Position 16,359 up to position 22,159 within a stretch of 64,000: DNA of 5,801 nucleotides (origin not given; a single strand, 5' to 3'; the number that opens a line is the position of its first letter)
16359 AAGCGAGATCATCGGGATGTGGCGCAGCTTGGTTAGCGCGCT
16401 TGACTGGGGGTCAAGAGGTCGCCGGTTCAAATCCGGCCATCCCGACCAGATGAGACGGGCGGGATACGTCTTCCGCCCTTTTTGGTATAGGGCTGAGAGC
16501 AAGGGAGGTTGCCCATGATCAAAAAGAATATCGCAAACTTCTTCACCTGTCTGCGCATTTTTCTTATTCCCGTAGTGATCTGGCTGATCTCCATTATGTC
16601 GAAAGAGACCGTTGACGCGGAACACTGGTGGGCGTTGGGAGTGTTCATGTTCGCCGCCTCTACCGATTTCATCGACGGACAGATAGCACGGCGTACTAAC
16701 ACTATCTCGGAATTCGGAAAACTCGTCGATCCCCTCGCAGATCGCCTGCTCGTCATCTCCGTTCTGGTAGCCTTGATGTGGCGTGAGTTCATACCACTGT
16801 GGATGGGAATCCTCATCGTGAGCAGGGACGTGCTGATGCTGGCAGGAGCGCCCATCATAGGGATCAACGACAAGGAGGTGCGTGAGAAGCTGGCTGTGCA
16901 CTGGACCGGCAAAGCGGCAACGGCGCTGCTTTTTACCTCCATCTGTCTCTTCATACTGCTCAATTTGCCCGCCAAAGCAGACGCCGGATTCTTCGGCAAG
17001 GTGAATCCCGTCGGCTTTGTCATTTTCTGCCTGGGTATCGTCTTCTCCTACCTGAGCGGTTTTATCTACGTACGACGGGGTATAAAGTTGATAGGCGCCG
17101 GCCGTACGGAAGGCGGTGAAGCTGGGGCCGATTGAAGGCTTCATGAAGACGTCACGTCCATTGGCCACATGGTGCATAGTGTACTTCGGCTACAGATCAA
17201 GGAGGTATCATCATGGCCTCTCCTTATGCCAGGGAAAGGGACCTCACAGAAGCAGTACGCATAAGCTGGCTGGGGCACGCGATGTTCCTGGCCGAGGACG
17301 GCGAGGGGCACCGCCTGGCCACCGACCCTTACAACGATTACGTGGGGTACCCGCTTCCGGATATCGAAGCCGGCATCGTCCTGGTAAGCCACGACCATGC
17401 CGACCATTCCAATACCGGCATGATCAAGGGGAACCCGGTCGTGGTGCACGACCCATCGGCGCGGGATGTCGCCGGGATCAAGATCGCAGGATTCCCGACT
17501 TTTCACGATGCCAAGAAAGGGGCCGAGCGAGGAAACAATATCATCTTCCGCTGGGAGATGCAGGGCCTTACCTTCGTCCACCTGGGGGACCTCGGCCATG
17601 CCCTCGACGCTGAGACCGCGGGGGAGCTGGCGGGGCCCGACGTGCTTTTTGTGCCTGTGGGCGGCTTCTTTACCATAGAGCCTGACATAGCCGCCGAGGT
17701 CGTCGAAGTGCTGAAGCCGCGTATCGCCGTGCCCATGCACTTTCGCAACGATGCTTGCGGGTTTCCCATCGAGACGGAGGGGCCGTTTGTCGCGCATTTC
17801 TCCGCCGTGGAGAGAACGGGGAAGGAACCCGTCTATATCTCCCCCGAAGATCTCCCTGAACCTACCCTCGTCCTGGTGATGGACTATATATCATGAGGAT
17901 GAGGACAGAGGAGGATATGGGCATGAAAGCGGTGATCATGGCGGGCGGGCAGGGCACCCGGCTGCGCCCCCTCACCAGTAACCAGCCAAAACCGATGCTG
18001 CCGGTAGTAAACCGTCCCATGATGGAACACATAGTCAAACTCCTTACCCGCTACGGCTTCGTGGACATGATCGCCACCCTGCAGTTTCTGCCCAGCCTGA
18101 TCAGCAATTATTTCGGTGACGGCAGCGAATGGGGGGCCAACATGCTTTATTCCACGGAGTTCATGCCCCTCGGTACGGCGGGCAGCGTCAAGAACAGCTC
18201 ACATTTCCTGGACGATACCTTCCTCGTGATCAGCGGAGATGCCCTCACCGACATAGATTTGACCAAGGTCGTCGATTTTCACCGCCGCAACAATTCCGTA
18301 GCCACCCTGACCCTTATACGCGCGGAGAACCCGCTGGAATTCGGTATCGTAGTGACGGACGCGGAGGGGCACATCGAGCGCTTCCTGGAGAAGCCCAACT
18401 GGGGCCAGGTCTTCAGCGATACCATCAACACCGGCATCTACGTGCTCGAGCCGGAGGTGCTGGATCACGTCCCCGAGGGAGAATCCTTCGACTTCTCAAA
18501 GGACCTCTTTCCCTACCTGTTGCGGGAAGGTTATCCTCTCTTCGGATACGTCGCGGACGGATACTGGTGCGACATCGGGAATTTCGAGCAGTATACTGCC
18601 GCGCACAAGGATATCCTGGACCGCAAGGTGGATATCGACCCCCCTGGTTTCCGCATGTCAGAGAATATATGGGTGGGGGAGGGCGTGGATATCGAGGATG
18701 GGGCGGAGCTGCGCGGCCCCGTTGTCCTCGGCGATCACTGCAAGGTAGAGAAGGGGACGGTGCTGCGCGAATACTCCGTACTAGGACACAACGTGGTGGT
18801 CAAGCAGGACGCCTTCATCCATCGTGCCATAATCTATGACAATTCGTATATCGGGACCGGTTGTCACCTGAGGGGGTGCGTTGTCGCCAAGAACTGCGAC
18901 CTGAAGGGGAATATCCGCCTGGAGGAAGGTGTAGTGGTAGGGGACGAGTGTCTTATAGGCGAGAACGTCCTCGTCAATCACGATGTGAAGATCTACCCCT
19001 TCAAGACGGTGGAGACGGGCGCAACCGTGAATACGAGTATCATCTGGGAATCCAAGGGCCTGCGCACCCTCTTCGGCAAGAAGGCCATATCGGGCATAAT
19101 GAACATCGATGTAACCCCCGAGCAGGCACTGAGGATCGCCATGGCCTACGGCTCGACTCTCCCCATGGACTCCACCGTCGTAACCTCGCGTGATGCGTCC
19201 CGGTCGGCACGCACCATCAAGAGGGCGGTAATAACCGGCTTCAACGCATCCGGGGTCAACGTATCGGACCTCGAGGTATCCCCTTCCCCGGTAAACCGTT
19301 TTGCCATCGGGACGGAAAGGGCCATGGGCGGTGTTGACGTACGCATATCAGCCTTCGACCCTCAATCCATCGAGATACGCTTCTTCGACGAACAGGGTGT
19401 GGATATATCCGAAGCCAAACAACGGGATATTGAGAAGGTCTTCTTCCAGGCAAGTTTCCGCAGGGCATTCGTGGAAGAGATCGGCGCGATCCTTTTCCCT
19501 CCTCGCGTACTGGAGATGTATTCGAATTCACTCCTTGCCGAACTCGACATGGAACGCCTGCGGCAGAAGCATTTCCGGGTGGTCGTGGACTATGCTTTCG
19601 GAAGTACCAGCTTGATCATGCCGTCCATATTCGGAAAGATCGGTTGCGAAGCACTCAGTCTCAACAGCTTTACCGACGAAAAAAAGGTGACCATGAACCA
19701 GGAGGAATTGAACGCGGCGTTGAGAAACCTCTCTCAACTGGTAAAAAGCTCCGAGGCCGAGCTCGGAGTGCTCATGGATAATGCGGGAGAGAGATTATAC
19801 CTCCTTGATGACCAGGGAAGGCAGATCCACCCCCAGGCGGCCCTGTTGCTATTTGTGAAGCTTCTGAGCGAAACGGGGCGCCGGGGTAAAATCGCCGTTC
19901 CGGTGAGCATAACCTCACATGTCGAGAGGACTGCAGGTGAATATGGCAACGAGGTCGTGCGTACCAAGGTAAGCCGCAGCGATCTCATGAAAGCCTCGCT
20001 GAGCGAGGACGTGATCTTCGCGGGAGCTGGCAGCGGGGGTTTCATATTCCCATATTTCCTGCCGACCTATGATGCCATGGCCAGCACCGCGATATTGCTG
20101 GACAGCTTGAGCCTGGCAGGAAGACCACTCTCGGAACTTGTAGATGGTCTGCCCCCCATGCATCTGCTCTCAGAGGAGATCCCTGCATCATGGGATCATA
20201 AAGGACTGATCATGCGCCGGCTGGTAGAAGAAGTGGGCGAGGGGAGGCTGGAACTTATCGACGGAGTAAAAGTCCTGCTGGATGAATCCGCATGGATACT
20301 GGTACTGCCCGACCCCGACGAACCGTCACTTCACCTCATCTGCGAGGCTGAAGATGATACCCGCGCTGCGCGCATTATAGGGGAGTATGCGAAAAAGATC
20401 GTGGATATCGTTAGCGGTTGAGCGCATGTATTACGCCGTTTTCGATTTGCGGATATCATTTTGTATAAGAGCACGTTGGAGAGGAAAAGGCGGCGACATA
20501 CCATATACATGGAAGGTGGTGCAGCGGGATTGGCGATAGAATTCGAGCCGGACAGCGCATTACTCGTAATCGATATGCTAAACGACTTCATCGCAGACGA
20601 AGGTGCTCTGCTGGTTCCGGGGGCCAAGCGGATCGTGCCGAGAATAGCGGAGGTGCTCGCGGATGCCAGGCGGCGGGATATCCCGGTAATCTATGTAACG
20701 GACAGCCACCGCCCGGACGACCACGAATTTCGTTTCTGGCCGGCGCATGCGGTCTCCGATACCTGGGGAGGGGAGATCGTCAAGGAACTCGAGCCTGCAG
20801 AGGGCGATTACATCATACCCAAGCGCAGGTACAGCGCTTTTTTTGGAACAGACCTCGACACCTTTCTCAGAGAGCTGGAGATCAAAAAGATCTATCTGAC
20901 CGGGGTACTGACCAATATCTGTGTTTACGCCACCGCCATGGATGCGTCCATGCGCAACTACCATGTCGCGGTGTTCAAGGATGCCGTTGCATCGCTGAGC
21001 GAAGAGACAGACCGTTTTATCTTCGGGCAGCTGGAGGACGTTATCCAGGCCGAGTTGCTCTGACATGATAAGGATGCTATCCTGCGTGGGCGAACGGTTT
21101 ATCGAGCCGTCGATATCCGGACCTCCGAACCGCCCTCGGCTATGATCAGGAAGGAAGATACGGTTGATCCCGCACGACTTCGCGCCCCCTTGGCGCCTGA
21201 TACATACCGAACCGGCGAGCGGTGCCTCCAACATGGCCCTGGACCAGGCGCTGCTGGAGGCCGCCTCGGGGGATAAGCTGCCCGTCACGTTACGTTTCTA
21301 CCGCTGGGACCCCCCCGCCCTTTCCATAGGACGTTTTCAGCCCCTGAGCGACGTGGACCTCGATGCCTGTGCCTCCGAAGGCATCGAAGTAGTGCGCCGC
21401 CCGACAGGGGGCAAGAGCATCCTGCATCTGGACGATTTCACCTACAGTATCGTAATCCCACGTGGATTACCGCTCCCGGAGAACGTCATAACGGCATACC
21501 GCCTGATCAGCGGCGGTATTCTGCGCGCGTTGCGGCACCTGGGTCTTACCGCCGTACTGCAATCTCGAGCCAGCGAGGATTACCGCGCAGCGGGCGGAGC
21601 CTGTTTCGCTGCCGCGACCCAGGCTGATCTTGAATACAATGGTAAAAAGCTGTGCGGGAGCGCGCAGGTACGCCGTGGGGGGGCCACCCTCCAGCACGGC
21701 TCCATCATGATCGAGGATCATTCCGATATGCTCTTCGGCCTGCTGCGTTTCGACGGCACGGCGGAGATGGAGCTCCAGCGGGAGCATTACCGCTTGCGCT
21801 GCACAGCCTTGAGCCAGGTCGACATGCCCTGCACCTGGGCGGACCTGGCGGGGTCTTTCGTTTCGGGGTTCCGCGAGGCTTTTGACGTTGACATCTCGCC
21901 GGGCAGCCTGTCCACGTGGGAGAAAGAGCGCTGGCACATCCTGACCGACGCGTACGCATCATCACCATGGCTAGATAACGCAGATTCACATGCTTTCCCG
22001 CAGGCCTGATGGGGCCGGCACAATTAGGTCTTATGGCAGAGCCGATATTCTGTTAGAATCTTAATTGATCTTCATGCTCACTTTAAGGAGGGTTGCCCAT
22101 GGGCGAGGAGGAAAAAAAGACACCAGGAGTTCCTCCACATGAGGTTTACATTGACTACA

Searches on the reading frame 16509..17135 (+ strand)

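Call 55: search_protein_families(library=pfam, proteins=[window:16509-17135:+], max_evalue=0.00001)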
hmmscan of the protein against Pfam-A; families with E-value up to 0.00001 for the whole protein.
window:16509-17135:+ (208 aa): 1 family
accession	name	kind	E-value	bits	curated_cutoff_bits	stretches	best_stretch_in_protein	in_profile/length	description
PF01066.26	CDP-OH_P_transf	-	3.7e-37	128.5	22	1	7-173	2-143/152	CDP-alcohol phosphatidyltransferase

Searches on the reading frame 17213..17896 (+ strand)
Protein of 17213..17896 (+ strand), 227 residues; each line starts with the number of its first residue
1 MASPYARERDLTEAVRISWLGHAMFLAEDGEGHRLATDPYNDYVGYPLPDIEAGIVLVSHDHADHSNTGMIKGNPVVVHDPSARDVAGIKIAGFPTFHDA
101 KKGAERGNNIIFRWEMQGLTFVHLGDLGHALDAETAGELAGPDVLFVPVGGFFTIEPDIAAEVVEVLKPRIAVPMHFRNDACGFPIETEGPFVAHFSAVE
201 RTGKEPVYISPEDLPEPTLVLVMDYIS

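Call 55: search_protein_families(library=pfam, proteins=[window:17213-17896:+], max_evalue=0.00001)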
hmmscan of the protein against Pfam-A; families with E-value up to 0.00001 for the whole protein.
window:17213-17896:+ (227 aa): 2 families
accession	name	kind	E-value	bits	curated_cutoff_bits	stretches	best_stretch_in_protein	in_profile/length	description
PF13483.12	Lactamase_B_3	-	3.2e-51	173.9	24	1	16-176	1-160/160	Beta-lactamase superfamily domain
PF12706.13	Lactamase_B_2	-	2.2e-11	44.2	27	1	85-177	97-200/200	Beta-lactamase superfamily domain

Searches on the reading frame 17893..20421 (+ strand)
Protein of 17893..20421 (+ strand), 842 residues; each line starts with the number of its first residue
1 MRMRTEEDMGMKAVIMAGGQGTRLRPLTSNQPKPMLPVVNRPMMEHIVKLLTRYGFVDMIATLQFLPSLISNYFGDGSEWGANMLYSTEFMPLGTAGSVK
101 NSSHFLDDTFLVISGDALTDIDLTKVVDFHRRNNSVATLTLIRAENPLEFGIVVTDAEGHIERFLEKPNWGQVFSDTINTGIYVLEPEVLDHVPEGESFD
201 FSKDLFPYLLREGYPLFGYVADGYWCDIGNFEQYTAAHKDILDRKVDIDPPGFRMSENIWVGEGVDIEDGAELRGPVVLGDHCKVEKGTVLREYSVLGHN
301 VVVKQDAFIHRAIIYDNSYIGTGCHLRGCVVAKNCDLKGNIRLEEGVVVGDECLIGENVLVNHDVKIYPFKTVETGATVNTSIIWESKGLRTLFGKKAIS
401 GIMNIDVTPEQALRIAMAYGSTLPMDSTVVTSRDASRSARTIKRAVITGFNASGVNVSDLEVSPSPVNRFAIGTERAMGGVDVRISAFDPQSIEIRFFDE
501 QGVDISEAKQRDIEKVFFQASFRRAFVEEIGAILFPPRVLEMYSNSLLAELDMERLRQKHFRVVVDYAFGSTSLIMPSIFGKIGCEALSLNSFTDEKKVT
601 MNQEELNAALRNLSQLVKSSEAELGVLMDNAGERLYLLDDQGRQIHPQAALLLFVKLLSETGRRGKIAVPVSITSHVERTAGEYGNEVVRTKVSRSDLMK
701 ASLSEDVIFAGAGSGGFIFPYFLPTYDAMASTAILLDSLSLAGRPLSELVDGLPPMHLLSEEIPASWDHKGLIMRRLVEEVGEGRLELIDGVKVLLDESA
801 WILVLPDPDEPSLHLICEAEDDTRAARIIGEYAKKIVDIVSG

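Call 55: search_protein_families(library=pfam, proteins=[window:17893-20421:+], max_evalue=0.00001)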
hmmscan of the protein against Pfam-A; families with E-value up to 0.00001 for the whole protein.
window:17893-20421:+ (842 aa): 9 families
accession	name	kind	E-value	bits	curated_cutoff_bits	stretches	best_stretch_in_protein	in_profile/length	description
PF00483.29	NTP_transferase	-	4.4e-53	180.8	21.2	1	12-243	1-244/245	Nucleotidyl transferase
PF02878.22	PGM_PMM_I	-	2.2e-20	73.2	22.5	1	392-523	2-137/138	Phosphoglucomutase/phosphomannomutase, alpha/beta/alpha domain I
PF25084.1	LbH_EIF2B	-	4.3e-18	65.7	54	1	257-360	2-104/105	EIF2B subunit epsilon LbH domain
PF02879.22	PGM_PMM_II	-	5.5e-14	53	29.3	1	542-642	2-103/103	Phosphoglucomutase/phosphomannomutase, alpha/beta/alpha domain II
PF00132.30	Hexapep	-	2.2e-11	43.3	27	0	259-292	2-35/36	Bacterial transferase hexapeptide (six repeats)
PF02880.22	PGM_PMM_III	-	6.4e-10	39.6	20.7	1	651-754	6-112/115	Phosphoglucomutase/phosphomannomutase, alpha/beta/alpha domain III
PF24894.1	Hexapep_GlmU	-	3e-08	34.1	23.3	1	280-340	22-80/104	GlmU-like, C-terminal hexapeptide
PF12804.13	NTP_transf_3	-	3.6e-06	27.7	27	1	13-69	1-51/160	MobA-like NTP transferase domain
PF25087.1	GMPPB_C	-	5.3e-06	26.5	39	0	287-374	15-101/110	GMPPB C-terminal domain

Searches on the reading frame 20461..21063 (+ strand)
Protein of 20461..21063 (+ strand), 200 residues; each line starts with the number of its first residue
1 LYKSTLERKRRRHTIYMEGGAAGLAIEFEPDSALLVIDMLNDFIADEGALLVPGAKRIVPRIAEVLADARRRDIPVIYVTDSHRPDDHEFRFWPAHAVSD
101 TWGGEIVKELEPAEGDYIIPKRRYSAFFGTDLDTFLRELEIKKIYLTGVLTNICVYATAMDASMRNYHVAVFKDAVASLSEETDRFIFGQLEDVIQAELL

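Call 55: search_protein_families(library=pfam, proteins=[window:20461-21063:+], max_evalue=0.00001)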
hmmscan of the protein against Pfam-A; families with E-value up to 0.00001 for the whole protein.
window:20461-21063:+ (200 aa): 1 family
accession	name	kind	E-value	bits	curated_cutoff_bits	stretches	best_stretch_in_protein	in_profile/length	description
PF00857.26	Isochorismatase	-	1.9e-48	165.3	27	1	32-192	1-164/175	Isochorismatase domain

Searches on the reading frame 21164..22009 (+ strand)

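Call 55: search_protein_families(library=pfam, proteins=[window:21164-22009:+], max_evalue=0.00001)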
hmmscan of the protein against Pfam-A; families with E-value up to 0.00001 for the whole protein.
window:21164-22009:+ (281 aa): 2 families
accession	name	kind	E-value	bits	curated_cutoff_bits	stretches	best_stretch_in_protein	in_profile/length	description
PF21948.1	LplA-B_cat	-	2e-30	106.7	27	1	21-235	3-198/200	Lipoyl protein ligase A/B catalytic domain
PF03099.24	BPL_LplA_LipB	-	5.8e-13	49.3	21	1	63-183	15-130/133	Biotin/lipoate A/B protein ligase family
